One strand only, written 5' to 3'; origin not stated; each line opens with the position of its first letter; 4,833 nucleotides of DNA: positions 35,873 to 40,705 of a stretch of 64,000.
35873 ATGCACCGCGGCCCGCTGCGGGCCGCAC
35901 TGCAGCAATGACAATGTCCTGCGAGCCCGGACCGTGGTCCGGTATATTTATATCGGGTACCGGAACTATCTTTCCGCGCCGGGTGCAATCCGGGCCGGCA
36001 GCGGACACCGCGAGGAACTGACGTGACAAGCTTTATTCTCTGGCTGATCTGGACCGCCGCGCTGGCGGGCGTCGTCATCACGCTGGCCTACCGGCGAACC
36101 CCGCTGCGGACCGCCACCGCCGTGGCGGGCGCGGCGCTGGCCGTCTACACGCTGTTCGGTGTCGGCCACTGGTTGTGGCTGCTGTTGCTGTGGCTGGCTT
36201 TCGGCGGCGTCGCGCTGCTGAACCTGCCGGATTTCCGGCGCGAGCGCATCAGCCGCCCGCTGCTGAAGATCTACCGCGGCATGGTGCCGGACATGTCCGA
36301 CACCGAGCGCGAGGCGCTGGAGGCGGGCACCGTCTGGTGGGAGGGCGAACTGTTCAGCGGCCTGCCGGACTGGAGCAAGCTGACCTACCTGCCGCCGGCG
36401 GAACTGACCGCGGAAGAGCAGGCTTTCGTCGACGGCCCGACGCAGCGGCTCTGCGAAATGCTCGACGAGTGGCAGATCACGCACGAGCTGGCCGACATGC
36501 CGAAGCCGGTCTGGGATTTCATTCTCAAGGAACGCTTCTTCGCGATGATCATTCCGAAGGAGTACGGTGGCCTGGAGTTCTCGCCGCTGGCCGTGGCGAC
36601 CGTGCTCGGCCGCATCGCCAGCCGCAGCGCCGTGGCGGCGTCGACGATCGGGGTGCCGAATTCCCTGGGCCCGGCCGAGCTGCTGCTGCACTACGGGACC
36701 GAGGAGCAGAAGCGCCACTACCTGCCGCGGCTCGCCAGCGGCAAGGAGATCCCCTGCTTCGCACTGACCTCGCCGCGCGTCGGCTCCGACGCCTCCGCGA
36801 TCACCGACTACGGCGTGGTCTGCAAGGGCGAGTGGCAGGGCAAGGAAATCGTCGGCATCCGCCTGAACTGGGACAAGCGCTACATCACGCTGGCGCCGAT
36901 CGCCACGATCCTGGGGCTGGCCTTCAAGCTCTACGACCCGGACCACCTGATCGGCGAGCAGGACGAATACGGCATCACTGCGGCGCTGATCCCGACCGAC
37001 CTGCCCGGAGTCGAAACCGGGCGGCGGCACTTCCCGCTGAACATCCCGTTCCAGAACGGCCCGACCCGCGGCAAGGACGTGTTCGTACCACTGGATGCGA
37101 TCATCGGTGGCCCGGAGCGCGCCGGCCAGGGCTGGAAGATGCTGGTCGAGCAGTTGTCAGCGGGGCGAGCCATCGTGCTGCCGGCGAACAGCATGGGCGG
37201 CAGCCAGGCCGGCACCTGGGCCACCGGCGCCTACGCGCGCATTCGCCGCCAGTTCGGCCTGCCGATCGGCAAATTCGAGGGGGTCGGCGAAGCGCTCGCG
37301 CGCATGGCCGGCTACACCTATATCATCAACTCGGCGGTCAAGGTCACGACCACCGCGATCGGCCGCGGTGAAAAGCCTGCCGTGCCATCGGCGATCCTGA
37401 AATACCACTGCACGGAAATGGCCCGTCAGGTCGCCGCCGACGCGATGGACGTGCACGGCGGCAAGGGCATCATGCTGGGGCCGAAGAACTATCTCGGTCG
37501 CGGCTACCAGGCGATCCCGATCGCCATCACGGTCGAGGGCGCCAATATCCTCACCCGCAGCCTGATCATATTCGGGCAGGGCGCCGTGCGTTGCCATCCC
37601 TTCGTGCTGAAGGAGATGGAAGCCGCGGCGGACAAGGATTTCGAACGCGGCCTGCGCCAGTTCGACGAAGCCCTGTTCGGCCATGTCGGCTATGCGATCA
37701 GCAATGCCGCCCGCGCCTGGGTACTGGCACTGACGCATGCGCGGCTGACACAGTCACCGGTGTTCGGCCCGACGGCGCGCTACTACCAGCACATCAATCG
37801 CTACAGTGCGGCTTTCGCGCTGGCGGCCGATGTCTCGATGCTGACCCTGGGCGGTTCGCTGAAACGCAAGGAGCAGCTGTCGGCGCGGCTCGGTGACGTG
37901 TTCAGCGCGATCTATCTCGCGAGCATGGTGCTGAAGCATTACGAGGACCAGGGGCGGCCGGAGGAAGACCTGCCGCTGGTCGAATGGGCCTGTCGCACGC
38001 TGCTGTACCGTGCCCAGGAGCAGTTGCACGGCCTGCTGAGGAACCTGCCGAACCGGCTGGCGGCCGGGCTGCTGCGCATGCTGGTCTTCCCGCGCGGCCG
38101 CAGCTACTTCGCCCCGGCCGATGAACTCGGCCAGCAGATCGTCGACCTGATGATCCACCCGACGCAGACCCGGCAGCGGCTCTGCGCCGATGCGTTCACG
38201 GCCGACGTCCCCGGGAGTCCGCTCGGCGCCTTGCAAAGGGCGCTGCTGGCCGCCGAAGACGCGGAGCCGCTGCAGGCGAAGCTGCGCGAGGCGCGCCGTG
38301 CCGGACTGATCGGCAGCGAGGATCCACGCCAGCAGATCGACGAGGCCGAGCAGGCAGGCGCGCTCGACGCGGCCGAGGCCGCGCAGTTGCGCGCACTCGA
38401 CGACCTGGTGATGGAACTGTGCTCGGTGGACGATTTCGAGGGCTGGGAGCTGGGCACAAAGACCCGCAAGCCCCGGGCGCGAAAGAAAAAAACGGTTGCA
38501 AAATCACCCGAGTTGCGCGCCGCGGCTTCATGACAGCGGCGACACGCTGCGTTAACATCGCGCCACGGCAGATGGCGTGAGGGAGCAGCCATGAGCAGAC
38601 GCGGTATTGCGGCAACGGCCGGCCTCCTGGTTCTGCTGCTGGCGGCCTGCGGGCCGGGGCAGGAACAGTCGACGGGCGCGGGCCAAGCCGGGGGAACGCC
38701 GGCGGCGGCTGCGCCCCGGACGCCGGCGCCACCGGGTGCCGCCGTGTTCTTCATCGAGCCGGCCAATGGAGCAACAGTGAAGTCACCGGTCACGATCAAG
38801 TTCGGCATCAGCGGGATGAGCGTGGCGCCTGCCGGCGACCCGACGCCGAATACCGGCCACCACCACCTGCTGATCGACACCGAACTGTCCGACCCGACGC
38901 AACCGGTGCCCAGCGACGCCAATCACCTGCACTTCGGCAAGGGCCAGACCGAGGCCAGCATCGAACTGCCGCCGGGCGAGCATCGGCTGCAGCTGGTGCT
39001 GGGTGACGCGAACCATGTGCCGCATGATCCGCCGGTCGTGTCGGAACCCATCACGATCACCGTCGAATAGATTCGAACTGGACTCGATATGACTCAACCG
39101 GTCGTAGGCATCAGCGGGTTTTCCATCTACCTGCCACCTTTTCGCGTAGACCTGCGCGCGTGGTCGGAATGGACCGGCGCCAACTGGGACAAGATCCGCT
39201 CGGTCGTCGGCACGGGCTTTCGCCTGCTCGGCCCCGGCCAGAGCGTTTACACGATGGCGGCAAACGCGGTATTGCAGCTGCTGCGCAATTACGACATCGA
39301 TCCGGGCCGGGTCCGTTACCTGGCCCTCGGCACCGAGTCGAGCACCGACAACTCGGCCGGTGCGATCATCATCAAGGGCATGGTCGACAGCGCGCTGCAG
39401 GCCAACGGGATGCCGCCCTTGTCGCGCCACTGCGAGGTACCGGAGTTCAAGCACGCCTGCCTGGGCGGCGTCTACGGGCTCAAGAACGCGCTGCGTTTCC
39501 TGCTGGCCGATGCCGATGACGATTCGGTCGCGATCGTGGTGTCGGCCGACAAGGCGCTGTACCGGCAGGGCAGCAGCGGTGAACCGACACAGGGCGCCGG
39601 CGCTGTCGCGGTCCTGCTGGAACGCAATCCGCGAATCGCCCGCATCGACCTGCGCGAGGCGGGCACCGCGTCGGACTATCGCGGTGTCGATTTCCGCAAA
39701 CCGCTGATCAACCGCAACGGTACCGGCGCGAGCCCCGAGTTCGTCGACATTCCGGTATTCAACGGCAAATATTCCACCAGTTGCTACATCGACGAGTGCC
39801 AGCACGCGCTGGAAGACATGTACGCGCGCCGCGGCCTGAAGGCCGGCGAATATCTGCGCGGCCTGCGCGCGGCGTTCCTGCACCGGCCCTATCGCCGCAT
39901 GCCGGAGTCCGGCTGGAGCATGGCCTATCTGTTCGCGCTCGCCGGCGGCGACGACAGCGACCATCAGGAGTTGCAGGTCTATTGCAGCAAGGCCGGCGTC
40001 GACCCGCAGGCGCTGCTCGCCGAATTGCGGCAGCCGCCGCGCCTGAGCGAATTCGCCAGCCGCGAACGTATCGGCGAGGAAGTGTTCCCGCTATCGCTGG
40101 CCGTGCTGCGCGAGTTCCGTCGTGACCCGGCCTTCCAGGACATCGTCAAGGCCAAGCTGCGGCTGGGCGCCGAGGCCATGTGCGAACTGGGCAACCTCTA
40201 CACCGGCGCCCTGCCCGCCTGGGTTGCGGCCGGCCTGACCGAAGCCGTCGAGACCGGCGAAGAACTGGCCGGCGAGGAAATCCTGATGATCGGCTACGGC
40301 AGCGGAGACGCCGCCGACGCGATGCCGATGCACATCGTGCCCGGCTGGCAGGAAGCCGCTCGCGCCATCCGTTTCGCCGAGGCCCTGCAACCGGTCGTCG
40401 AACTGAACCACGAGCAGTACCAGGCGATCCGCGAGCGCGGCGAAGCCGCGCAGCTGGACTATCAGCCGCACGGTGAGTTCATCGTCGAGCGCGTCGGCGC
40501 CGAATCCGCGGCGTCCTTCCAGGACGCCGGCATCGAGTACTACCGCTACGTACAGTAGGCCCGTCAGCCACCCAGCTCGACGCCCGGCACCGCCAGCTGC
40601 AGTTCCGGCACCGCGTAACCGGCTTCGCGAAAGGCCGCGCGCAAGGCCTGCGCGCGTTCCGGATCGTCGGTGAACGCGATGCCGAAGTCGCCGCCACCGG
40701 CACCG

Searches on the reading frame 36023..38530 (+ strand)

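Call 59: search_protein_families(library=pfam, proteins=[window:36023-38530:+], max_evalue=0.00001)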
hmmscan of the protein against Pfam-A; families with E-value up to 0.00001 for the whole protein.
window:36023-38530:+ (836 aa): 4 families
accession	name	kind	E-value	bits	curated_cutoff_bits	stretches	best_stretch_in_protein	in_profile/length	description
PF09317.16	ACDH_C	-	1.2e-105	353.6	25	1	522-805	1-284/284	Acyl-CoA dehydrogenase, C-terminal, bacterial type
PF00441.29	Acyl-CoA_dh_1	-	5e-19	69.4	22.4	1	368-515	1-145/150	Acyl-CoA dehydrogenase, C-terminal domain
PF02771.21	Acyl-CoA_dh_N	-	6.2e-17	62.4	22.9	1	145-241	17-113/113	Acyl-CoA dehydrogenase, N-terminal domain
PF02770.24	Acyl-CoA_dh_M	-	7.7e-08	32.8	33.3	1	245-335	1-78/97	Acyl-CoA dehydrogenase, middle domain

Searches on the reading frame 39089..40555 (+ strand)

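Call 59: search_protein_families(library=pfam, proteins=[window:39089-40555:+], max_evalue=0.00001)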
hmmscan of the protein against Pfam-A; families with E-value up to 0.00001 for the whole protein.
window:39089-40555:+ (489 aa): 2 families
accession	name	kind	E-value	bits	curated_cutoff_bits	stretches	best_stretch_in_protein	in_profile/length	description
PF01154.23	HMG_CoA_synt_N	-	1.1e-12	48.6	25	1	6-178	5-170/174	Hydroxymethylglutaryl-coenzyme A synthase N terminal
PF08540.16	HMG_CoA_synt_C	-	6.7e-07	29.7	25.1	0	353-441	140-231/280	Hydroxymethylglutaryl-coenzyme A synthase C terminal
